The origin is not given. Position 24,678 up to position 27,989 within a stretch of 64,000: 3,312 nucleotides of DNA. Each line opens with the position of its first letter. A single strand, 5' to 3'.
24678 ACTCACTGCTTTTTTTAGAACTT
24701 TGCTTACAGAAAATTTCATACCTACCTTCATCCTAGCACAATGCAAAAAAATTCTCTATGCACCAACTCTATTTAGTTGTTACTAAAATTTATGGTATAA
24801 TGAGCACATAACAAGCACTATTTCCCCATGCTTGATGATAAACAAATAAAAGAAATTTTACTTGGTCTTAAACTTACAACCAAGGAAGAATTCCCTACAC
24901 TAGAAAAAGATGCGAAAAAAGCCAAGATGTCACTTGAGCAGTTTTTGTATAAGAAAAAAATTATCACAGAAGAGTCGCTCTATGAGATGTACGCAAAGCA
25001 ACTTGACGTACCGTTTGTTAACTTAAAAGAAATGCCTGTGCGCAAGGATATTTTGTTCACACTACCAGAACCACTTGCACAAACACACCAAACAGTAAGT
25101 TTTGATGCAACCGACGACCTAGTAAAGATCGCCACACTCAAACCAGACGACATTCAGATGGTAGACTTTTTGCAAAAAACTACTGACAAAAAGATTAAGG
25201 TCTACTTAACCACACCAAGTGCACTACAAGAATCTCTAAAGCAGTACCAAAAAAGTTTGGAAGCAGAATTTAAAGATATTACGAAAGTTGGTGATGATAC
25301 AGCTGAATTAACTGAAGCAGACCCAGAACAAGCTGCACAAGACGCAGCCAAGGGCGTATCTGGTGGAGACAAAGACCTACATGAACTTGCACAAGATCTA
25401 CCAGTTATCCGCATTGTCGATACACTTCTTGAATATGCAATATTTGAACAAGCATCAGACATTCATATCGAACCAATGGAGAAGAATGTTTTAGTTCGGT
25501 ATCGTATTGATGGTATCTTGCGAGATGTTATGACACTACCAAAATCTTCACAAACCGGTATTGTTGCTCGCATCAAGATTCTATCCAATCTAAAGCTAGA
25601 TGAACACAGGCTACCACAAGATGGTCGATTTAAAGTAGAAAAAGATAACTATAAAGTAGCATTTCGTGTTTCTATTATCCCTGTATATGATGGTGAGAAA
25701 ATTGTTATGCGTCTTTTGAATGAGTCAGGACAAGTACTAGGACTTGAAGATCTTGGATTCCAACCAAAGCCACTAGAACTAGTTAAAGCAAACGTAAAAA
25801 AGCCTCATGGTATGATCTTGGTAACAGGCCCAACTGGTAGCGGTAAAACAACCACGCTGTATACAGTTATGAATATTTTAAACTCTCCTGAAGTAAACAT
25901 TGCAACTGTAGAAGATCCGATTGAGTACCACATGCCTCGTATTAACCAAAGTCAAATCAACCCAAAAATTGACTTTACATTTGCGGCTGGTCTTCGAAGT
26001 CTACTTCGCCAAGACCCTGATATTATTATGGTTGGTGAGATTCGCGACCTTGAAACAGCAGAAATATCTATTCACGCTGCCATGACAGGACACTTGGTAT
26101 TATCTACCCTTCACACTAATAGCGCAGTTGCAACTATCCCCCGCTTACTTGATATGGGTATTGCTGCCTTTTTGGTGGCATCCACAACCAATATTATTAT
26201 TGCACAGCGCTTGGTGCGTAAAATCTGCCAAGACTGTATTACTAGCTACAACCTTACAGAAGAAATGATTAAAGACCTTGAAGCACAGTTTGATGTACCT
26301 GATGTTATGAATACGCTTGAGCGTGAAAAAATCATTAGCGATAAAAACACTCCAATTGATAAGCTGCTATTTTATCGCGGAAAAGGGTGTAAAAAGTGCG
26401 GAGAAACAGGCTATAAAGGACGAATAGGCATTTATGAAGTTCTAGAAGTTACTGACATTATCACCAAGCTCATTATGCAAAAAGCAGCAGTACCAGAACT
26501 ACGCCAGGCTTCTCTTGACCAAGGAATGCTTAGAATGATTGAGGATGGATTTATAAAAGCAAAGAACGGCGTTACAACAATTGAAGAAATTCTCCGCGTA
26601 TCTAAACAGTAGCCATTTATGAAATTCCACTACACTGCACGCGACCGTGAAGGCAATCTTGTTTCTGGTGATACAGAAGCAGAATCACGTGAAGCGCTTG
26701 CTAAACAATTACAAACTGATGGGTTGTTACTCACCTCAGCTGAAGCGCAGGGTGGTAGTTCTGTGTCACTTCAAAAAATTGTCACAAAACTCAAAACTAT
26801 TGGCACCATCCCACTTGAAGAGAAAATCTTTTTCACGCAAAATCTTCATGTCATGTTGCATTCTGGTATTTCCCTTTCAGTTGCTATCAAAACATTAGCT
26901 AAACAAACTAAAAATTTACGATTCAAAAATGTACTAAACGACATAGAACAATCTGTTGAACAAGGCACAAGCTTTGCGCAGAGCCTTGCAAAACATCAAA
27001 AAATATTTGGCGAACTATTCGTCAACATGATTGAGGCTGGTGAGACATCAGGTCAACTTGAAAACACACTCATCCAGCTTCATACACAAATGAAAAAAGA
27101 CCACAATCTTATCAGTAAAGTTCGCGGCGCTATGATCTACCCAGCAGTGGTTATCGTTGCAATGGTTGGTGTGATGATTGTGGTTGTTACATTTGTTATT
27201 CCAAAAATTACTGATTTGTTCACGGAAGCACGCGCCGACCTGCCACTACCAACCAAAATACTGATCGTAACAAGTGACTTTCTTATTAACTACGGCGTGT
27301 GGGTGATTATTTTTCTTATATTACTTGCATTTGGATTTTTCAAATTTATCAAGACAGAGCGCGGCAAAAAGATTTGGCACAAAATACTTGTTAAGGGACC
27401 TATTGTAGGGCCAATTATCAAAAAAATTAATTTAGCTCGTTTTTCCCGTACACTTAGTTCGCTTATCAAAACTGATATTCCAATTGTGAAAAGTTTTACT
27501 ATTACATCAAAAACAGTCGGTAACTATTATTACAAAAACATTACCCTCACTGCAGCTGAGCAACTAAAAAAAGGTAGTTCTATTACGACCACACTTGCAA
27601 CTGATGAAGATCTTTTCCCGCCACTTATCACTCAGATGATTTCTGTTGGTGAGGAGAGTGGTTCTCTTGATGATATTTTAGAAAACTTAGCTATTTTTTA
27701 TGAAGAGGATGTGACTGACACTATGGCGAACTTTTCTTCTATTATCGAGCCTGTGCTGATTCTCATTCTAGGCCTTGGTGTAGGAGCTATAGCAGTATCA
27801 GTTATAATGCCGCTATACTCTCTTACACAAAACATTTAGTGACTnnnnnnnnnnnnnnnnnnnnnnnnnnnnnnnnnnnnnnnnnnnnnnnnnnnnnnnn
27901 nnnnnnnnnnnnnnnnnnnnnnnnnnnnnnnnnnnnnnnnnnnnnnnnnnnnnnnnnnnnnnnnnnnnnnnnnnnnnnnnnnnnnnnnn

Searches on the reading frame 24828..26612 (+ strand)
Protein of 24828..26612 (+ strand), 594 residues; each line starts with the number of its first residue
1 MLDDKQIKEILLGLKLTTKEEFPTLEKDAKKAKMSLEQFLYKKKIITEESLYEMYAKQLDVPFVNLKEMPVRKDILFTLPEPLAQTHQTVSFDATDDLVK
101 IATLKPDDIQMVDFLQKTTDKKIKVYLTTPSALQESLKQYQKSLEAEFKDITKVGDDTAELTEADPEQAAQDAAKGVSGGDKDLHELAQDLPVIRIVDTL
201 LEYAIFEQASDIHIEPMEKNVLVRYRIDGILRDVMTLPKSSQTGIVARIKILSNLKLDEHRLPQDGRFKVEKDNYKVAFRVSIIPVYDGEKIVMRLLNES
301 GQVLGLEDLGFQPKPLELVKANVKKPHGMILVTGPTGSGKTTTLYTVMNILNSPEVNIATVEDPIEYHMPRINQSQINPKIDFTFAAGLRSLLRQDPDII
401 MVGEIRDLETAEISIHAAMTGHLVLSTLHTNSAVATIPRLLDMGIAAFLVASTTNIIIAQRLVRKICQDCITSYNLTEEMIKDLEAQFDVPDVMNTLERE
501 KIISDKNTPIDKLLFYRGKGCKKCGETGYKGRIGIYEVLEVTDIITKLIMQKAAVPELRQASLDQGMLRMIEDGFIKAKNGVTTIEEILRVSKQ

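Call 3: search_protein_families(library=pfam, proteins=[window:24828-26612:+], max_evalue=0.01)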
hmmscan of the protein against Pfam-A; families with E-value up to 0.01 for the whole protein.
window:24828-26612:+ (594 aa): 13 families
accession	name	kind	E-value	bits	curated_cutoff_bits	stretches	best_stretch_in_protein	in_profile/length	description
PF00437.27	T2SSE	-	2.5e-129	431.6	24.9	1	188-590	3-370/370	Type II/IV secretion system protein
PF05157.20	MshEN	-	3.7e-11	43.3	23.1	1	59-145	1-88/90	MshEN domain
PF13401.12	AAA_22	-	0.00023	21.9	27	1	326-357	4-37/130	AAA domain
PF04851.21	ResIII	-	0.00027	21.3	22.5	0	315-353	11-49/164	Type III restriction enzyme, res subunit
PF25199.1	nSTAND_NTPase5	-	0.00027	21.2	34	1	320-368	34-83/145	Novel STAND NTPase 5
PF03266.21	NTPase_1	-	0.00033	21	23.9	0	330-358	2-30/168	NTPase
PF13555.12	AAA_29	-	0.0007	19.7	27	1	326-355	21-50/61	P-loop containing region of AAA domain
PF13191.12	AAA_16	-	0.00088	20.2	32.6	1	326-370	24-65/167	AAA ATPase domain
PF20720.3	nSTAND3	-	0.0026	17.9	27.2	0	325-363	15-53/155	Novel STAND NTPase 3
PF13604.12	AAA_30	-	0.0028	17.9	27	1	317-353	8-44/191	AAA domain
PF13245.12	AAA_19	-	0.0031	18.1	25.1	0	325-355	9-39/134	AAA domain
PF00485.24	PRK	-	0.0033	17.7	22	0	330-365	2-37/196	Phosphoribulokinase / Uridine kinase family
PF13173.12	AAA_14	-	0.0035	17.8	27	0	329-416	4-82/129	AAA domain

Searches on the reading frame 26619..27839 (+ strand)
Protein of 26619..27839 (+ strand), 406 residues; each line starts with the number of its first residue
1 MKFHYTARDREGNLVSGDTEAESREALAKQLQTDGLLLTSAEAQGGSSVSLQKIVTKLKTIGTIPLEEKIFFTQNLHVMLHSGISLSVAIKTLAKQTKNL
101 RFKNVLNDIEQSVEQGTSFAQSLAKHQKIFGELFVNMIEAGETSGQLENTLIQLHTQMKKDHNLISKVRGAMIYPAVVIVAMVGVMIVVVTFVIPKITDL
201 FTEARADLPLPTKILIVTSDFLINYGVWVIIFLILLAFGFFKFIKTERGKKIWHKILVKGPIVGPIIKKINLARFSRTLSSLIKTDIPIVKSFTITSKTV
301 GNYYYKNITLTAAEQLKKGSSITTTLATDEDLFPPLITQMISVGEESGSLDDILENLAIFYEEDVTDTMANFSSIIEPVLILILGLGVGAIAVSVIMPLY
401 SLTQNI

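Call 3: search_protein_families(library=pfam, proteins=[window:26619-27839:+], max_evalue=0.01)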
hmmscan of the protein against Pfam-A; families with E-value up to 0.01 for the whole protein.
window:26619-27839:+ (406 aa): 1 family
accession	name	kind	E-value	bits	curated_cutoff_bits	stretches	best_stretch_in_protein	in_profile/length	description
PF00482.28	T2SSF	-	3e-54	182.7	25.2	2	72-195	1-125/125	Type II secretion system (T2SS), protein F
